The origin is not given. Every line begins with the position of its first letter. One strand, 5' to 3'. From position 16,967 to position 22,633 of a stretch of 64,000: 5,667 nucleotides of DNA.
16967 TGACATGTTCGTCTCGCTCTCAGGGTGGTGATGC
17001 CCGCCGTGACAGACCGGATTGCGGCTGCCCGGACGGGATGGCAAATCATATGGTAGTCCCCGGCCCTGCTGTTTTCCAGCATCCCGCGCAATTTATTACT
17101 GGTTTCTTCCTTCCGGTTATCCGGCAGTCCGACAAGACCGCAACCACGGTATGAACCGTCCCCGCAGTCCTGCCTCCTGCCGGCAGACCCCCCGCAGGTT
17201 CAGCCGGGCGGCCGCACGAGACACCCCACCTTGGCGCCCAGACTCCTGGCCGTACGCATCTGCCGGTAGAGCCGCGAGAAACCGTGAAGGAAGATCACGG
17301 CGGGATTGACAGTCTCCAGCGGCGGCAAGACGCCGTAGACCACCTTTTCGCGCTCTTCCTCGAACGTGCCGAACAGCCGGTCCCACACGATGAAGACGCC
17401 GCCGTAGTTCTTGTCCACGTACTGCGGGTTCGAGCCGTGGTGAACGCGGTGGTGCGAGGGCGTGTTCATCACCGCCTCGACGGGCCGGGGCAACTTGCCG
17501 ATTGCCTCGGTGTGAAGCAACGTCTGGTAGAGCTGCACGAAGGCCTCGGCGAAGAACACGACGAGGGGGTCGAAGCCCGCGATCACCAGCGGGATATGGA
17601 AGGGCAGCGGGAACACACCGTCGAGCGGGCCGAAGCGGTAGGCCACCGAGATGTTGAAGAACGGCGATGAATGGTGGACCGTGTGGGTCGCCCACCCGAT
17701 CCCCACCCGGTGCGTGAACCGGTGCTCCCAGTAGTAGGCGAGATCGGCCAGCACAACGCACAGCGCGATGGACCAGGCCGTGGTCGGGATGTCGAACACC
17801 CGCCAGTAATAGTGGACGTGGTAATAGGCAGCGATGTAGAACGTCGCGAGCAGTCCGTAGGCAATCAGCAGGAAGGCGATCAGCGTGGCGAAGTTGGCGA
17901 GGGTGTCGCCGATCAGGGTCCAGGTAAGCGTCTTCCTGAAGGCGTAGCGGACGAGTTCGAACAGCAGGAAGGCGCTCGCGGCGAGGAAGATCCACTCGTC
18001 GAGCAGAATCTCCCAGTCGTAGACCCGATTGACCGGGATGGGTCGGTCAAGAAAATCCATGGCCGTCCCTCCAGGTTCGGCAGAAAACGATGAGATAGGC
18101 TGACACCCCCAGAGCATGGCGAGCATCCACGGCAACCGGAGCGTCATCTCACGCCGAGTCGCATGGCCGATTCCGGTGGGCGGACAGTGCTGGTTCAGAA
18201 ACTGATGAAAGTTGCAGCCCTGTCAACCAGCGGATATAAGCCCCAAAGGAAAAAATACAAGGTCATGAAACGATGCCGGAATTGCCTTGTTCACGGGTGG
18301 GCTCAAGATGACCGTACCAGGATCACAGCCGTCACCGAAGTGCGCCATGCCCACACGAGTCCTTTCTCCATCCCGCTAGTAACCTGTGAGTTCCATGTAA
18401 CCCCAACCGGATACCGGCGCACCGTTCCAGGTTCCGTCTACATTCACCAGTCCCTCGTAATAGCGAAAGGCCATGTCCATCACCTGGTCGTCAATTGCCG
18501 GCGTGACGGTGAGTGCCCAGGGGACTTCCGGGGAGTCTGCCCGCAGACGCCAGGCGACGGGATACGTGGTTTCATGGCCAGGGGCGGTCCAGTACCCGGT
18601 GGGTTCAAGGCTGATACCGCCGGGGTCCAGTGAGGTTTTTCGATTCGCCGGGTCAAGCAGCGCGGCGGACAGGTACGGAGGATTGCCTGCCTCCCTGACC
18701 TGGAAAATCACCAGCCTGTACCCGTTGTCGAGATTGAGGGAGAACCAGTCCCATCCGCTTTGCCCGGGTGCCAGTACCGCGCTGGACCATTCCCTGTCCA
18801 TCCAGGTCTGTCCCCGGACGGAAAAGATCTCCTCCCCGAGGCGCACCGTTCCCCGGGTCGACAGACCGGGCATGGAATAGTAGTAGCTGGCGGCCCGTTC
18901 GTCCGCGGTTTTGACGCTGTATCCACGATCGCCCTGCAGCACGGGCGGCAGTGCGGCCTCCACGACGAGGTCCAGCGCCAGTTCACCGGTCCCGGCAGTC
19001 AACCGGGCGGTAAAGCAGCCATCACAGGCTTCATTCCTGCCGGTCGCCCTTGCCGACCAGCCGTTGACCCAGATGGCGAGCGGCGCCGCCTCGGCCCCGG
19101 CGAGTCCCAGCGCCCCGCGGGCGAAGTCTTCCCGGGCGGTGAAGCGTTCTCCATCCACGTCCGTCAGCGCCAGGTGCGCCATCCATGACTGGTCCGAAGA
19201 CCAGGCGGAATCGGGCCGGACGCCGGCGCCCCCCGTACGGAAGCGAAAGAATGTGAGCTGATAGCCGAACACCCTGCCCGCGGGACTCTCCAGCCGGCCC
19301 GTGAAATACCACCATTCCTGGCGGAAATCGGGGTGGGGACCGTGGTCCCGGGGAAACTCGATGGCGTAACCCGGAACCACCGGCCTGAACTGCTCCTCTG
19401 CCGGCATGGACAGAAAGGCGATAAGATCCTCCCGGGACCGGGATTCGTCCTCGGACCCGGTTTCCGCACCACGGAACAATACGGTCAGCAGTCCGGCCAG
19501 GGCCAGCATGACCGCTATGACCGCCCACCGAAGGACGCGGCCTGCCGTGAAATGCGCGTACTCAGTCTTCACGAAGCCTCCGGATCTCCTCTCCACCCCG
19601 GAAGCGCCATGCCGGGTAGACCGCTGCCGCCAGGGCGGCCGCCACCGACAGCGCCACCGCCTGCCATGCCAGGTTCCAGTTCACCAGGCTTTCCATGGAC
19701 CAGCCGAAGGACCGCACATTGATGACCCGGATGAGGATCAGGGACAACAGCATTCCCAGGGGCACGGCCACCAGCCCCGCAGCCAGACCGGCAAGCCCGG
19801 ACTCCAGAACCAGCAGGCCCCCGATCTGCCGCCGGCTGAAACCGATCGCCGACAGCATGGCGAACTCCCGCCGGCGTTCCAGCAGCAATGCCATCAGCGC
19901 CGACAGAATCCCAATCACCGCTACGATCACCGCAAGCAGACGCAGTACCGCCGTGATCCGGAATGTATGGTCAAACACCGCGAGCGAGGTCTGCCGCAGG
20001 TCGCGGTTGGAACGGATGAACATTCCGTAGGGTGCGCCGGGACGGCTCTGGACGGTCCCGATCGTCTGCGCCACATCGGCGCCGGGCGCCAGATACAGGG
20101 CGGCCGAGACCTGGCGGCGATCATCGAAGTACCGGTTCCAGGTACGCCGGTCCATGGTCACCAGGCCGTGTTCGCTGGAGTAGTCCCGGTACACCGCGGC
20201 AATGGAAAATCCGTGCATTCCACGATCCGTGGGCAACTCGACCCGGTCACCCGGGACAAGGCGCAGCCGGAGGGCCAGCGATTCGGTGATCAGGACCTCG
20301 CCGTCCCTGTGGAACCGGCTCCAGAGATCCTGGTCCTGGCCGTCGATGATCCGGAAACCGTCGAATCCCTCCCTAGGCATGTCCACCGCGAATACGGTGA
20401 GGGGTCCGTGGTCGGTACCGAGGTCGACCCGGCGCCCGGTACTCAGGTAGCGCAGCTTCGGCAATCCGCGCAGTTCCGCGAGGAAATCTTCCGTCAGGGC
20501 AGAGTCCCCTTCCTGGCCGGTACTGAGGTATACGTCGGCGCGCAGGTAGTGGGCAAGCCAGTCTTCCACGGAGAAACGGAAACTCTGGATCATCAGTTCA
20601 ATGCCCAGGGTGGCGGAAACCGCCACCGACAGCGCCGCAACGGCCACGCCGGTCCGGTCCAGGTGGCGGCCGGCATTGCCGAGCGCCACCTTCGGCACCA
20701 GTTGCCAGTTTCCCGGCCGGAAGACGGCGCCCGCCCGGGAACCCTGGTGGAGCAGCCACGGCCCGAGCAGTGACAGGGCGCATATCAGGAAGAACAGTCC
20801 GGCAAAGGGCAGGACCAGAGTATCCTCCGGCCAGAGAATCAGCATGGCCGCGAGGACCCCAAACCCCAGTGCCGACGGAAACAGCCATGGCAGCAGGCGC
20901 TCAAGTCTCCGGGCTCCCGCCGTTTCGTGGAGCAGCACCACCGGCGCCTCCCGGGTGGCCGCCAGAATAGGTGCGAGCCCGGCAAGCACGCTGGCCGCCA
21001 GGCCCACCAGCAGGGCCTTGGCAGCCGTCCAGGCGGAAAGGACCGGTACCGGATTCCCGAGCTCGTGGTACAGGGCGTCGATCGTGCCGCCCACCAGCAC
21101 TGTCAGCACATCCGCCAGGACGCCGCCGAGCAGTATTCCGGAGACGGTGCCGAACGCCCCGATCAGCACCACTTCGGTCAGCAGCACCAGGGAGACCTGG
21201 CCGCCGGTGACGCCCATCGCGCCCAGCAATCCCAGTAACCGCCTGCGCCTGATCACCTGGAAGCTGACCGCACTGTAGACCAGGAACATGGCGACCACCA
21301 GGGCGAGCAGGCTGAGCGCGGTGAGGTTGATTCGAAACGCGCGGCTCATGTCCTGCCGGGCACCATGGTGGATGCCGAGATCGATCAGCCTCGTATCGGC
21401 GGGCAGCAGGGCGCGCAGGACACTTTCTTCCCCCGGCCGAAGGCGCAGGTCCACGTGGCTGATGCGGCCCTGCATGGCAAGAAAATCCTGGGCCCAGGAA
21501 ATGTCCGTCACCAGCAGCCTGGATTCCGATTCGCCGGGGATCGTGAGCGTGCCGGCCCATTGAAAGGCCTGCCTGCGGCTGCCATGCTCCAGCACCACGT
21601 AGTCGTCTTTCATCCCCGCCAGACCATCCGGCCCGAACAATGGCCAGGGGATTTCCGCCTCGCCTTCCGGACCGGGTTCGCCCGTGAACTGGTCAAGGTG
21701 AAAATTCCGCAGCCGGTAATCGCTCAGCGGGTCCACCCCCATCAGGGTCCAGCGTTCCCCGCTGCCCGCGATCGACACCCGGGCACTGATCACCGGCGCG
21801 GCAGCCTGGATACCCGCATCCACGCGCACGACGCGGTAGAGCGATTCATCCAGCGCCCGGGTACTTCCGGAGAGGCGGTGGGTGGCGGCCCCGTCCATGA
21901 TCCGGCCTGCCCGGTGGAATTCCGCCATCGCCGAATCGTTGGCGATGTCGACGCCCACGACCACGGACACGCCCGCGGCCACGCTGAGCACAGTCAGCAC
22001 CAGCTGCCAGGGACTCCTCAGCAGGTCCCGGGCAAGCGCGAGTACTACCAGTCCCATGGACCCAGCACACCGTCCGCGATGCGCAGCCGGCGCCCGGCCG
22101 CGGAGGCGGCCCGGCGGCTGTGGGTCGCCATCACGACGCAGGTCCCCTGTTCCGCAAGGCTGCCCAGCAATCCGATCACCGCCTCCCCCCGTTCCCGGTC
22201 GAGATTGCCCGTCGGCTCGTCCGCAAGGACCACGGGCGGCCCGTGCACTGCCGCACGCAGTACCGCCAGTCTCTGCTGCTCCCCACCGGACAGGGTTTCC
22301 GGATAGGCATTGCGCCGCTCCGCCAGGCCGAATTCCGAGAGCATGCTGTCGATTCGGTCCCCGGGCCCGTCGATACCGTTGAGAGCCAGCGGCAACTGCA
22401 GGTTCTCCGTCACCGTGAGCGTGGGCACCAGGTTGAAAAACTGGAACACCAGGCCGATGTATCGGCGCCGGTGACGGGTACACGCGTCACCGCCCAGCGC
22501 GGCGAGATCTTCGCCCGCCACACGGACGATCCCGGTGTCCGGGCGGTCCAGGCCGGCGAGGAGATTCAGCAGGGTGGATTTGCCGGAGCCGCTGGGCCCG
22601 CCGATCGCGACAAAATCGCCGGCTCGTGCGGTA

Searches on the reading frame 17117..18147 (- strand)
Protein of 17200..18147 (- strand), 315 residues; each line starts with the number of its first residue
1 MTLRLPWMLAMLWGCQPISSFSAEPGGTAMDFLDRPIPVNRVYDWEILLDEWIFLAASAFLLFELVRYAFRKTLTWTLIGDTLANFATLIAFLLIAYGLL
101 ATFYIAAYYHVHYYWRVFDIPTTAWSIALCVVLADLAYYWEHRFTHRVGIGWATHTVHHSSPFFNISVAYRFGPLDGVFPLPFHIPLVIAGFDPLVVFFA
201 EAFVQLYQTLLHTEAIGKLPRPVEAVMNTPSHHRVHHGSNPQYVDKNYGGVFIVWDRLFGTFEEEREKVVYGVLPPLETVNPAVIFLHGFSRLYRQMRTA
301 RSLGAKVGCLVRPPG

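Call 29: search_protein_families(library=pfam, proteins=[window:17117-17995:-], max_evalue=0.00001)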
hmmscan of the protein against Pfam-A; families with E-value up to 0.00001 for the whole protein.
window:17117-17995:- (292 aa): 0 families

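Call 33: search_protein_families(library=pfam, proteins=[window:17200-18147:-], max_evalue=0.001)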
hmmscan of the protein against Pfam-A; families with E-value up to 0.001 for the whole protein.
window:17200-18147:- (315 aa): 1 family
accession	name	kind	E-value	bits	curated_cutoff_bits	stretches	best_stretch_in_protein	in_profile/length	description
PF04116.19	FA_hydroxylase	-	3.9e-28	98.9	31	1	128-261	2-132/132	Fatty acid hydroxylase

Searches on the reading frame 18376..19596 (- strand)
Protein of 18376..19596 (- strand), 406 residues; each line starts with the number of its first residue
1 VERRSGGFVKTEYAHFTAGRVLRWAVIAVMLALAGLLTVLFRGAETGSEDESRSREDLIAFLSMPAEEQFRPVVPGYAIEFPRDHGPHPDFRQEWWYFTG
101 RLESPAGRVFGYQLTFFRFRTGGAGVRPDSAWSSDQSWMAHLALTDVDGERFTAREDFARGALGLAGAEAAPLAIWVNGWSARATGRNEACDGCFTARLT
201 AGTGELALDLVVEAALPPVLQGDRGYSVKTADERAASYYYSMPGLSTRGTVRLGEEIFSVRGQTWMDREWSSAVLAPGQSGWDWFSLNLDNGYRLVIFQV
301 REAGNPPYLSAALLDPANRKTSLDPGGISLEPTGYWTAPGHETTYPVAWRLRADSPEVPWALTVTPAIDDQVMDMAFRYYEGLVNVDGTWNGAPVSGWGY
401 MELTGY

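Call 29: search_protein_families(library=pfam, proteins=[window:18376-19596:-], max_evalue=0.00001)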
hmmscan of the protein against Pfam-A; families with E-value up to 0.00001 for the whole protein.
window:18376-19596:- (406 aa): 2 families
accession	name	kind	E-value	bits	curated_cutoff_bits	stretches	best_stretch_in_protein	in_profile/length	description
PF07143.17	CrtC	-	4.2e-56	190.7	22.5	1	94-272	2-168/168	CrtC N-terminal lipocalin domain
PF17186.10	Lipocalin_9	-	4.3e-35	121.1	26.2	1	275-406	1-131/131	Lipocalin-like domain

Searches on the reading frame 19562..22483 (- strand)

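Call 29: search_protein_families(library=pfam, proteins=[window:19562-22483:-], max_evalue=0.00001)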
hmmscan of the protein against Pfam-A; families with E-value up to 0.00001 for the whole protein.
window:19562-22483:- (973 aa): 2 families
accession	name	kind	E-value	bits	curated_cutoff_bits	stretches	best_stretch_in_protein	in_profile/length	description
PF02687.27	FtsX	-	4.9e-30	104.5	25.5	2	849-963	5-117/120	FtsX-like permease C-terminal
PF12704.14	MacB_PCD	-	4.2e-10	40.7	27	1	611-809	1-202/207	MacB-like periplasmic core domain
